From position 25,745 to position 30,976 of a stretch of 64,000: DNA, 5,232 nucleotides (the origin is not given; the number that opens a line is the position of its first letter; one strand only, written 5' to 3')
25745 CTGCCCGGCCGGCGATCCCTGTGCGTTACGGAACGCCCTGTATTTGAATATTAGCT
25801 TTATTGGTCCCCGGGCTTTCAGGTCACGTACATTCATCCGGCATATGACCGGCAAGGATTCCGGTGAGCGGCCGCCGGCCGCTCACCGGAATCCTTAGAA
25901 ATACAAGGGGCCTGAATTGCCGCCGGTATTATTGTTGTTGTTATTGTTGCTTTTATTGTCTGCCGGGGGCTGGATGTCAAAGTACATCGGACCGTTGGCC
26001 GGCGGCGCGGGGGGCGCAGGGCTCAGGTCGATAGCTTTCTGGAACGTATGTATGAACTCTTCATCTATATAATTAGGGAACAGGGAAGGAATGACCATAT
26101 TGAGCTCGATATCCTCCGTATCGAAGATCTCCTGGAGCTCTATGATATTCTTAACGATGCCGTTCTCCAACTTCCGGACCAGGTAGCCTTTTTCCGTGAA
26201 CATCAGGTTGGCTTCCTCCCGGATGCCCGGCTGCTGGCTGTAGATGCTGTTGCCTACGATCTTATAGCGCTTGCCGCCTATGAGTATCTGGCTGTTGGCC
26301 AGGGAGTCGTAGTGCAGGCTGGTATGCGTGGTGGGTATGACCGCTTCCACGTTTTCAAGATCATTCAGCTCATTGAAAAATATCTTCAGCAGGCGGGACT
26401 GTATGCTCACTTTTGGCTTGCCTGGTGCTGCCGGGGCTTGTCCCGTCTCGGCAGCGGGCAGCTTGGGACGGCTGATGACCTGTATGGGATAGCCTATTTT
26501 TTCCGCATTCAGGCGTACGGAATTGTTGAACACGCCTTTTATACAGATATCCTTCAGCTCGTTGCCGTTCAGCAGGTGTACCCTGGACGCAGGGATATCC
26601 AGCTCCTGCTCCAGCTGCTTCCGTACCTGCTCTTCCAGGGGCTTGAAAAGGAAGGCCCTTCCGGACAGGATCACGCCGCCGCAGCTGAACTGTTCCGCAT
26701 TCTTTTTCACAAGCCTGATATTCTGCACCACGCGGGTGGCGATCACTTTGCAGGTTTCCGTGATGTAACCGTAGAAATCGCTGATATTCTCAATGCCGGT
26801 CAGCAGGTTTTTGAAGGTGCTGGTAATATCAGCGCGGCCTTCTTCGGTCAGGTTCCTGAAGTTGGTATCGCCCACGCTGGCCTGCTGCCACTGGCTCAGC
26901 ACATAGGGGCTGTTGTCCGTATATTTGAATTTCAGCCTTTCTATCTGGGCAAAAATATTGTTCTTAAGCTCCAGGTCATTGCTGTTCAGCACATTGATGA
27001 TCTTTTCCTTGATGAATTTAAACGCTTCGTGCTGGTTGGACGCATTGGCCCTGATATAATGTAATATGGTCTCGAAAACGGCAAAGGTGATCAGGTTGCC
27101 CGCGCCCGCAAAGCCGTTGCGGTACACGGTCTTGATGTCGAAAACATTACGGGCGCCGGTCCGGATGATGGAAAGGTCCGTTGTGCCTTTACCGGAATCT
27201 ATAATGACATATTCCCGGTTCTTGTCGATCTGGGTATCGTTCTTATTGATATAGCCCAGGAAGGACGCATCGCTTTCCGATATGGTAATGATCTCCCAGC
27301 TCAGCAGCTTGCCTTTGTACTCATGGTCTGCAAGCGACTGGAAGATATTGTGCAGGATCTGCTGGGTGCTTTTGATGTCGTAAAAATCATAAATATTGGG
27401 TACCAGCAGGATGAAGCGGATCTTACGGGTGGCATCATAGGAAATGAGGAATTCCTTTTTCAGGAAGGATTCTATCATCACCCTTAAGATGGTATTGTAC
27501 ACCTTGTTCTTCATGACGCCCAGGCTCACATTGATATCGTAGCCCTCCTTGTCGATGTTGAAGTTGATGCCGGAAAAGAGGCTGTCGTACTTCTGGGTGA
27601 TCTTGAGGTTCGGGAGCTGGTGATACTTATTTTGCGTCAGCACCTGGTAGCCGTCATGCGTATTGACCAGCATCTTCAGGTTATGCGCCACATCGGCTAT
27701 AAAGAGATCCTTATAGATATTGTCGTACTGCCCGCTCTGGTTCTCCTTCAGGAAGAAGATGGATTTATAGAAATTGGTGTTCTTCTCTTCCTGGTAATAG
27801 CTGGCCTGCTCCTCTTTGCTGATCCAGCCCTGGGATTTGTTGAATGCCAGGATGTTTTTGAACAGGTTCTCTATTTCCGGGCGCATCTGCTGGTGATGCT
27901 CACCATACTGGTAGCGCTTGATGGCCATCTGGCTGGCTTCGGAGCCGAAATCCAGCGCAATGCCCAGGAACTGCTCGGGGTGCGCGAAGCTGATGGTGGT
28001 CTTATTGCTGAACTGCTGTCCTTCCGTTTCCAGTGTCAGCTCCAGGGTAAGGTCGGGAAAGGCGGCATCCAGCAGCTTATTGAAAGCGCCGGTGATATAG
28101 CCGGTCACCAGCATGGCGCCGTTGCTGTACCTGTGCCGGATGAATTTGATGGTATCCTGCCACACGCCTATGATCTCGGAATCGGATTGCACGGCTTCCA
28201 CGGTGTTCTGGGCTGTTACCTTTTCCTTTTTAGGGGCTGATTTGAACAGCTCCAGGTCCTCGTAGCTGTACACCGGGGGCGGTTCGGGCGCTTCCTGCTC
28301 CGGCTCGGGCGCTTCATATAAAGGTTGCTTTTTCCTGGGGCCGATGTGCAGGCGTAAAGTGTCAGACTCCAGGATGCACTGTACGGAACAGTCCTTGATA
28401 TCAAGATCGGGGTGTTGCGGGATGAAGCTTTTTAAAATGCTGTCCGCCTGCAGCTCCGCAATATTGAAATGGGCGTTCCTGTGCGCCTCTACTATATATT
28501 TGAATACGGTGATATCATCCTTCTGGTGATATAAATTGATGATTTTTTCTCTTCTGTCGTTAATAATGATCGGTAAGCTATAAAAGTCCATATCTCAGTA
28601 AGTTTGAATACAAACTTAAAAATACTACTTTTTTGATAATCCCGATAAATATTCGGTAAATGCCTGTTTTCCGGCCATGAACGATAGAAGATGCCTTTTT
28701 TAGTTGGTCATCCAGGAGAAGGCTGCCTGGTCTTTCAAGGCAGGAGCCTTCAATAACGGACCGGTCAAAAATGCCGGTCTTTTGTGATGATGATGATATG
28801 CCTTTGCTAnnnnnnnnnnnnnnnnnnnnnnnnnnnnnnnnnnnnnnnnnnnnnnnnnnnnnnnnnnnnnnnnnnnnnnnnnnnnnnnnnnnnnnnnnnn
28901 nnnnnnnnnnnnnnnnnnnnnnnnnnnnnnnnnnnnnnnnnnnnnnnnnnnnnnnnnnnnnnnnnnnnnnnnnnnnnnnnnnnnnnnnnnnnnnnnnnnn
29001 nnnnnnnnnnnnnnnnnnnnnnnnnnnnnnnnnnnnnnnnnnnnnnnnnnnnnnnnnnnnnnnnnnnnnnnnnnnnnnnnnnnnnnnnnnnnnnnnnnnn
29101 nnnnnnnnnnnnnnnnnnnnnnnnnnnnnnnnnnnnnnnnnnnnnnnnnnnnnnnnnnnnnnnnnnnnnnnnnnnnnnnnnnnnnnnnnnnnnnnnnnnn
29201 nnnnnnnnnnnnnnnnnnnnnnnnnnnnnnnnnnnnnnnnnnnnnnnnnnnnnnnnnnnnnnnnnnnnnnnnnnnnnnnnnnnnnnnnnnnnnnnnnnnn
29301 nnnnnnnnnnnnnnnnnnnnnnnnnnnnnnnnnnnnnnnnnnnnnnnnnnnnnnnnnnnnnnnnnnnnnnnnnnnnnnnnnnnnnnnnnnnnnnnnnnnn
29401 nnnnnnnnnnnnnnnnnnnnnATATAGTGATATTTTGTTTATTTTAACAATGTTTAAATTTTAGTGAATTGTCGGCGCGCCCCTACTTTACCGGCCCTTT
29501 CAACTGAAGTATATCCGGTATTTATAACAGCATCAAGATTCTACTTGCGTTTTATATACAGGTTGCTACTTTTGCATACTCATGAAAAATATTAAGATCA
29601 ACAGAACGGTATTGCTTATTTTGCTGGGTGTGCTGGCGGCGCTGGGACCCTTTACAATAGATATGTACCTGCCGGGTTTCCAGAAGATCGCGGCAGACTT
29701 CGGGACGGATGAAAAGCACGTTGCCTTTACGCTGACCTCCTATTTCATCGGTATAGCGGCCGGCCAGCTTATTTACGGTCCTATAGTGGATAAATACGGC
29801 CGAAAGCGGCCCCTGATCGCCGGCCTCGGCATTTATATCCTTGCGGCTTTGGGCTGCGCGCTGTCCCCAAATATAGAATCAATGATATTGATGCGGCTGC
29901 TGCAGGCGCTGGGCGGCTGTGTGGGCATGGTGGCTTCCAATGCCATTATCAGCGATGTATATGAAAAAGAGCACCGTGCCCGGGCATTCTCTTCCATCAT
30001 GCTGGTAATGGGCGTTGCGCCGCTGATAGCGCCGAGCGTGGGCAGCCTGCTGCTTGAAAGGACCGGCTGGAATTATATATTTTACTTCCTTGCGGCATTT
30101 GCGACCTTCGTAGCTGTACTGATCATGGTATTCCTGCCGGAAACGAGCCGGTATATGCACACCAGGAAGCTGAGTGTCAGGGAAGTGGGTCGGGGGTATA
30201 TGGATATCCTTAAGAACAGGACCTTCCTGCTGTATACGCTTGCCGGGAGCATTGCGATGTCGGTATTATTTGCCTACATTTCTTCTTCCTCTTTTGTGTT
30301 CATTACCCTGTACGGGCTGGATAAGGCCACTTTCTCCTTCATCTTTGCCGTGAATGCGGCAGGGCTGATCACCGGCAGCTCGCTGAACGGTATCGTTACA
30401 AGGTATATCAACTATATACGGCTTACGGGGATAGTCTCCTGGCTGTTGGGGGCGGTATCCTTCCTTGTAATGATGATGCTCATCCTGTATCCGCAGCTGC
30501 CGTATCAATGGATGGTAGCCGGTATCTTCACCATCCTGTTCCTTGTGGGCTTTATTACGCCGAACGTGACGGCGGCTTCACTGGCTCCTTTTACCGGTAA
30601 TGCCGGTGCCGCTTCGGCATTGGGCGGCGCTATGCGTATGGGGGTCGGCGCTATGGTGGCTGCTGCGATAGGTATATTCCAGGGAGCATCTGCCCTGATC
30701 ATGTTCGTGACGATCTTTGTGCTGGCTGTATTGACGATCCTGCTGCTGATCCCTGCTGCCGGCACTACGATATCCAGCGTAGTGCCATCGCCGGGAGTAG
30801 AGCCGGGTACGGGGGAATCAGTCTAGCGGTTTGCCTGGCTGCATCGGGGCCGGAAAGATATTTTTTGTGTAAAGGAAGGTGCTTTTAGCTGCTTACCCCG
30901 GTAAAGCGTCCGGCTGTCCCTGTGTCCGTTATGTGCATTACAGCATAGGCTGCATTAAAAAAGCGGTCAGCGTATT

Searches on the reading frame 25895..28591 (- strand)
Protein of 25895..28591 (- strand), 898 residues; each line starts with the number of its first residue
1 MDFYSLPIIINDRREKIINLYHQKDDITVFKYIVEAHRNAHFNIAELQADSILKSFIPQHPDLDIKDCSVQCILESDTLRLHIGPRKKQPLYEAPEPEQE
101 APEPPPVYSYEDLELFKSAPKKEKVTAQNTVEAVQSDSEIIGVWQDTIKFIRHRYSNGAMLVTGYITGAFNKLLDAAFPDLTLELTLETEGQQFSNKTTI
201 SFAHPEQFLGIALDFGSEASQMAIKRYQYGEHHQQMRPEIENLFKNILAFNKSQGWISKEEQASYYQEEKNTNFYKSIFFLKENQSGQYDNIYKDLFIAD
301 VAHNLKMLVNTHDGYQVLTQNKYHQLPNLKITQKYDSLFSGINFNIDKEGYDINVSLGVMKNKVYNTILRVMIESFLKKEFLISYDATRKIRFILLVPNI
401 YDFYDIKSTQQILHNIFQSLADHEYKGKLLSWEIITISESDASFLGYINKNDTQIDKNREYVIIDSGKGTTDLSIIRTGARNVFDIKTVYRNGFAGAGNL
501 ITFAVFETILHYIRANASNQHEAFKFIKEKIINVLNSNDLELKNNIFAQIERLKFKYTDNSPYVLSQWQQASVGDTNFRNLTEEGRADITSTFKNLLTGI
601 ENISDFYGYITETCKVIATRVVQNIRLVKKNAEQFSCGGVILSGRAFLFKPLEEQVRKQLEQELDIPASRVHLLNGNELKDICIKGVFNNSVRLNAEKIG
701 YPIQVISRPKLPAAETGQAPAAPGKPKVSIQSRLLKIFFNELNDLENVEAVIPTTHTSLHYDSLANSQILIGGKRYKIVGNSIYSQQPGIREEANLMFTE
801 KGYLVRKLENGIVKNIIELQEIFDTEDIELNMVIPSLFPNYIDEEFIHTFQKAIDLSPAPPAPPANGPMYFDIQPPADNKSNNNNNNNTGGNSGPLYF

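Call 9: search_protein_families(library=pfam, proteins=[window:25895-28591:-], max_evalue=0.01)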
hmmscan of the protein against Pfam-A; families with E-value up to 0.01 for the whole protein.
window:25895-28591:- (898 aa): 0 families

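Call 10: search_protein_families(library=padloc, proteins=[window:25895-28591:-], max_evalue=0.01)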
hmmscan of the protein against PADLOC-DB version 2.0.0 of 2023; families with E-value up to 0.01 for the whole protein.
window:25895-28591:- (898 aa): 0 families

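Call 42: search_solved_structures(query=A7, max_evalue=10, show_alignments=2)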
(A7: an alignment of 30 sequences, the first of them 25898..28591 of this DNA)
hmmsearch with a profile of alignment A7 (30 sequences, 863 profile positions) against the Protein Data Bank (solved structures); distinct sequences matched with E-value up to 10: 2.
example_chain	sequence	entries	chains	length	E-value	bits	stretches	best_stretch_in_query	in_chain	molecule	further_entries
7zpt_M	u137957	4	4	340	1.3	10.3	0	604-655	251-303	Cell shape-determining protein MreB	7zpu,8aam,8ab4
8azg_M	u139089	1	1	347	1.4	10.2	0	604-655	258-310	Cell shape-determining protein MreB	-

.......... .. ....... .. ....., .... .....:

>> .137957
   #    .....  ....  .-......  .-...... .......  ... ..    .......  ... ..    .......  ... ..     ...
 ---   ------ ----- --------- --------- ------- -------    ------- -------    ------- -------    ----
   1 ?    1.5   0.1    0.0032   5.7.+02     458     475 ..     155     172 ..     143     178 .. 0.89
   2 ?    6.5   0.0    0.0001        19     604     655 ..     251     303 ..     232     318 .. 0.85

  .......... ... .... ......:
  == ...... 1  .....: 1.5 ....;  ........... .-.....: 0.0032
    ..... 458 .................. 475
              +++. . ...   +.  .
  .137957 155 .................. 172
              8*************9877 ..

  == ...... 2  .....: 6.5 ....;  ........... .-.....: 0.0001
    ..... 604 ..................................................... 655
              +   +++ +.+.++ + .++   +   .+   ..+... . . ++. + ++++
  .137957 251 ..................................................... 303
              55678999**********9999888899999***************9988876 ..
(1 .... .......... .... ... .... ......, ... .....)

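Call 100: search_protein_families(library=pfam, alignment_id=A7, max_evalue=0.1)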
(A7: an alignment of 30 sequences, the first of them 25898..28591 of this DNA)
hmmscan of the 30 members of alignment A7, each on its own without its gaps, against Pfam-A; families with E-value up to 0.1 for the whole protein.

A. member 1, window:25898-28591:- (898 aa): 1 family
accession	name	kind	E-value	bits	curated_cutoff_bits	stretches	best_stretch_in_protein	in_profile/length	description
PF08841.16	DDR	-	0.055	12.9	24.6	1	457-506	131-173/328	Diol dehydratase reactivase ATPase-like domain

B. families by the number of members that match (of 30 scanned): 15 families
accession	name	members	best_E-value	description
PF08841.16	DDR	16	0.01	Diol dehydratase reactivase ATPase-like domain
PF06723.19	MreB_Mbl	10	0.002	MreB/Mbl protein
PF02896.24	PEP-utilizers_C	4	0.0051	PEP-utilising enzyme, PEP-binding domain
PF10256.14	Erf4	2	0.0049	Golgin subfamily A member 7/ERF4 family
PF14450.12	FtsA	1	0.013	Cell division protein FtsA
PF02376.21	CUT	1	0.016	CUT domain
PF08632.15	Zds_C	1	0.035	Activator of mitotic machinery Cdc14 phosphatase activation C-term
PF12754.13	Get5_N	1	0.038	Get5, N-terminal domain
PF19383.4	DUF5958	1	0.046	Family of unknown function (DUF5958)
PF20045.4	DUF6447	1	0.053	Family of unknown function (DUF6447)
PF11414.13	Suppressor_APC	1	0.057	Adenomatous polyposis coli tumour suppressor protein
PF24842.1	UFD1_N2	1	0.063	Ubiquitin fusion degradation protein UFD1, N-terminal subdomain 2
PF25611.1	KCTD_C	1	0.065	KCTD C-terminal domain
PF02154.20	FliM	1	0.065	Flagellar motor switch protein FliM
PF23295.1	Arm_4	1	0.068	Armadillo-like repeats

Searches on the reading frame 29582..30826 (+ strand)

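Call 9: search_protein_families(library=pfam, proteins=[window:29582-30826:+], max_evalue=0.01)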
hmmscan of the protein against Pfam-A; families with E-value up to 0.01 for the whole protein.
window:29582-30826:+ (414 aa): 2 families
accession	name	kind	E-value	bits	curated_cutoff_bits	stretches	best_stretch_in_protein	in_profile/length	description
PF07690.21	MFS_1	-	6.8e-45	153.9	33.4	1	18-360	4-346/347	Major Facilitator Superfamily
PF00083.30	Sugar_tr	-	5.3e-16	59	22.3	1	43-195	44-201/452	Sugar (and other) transporter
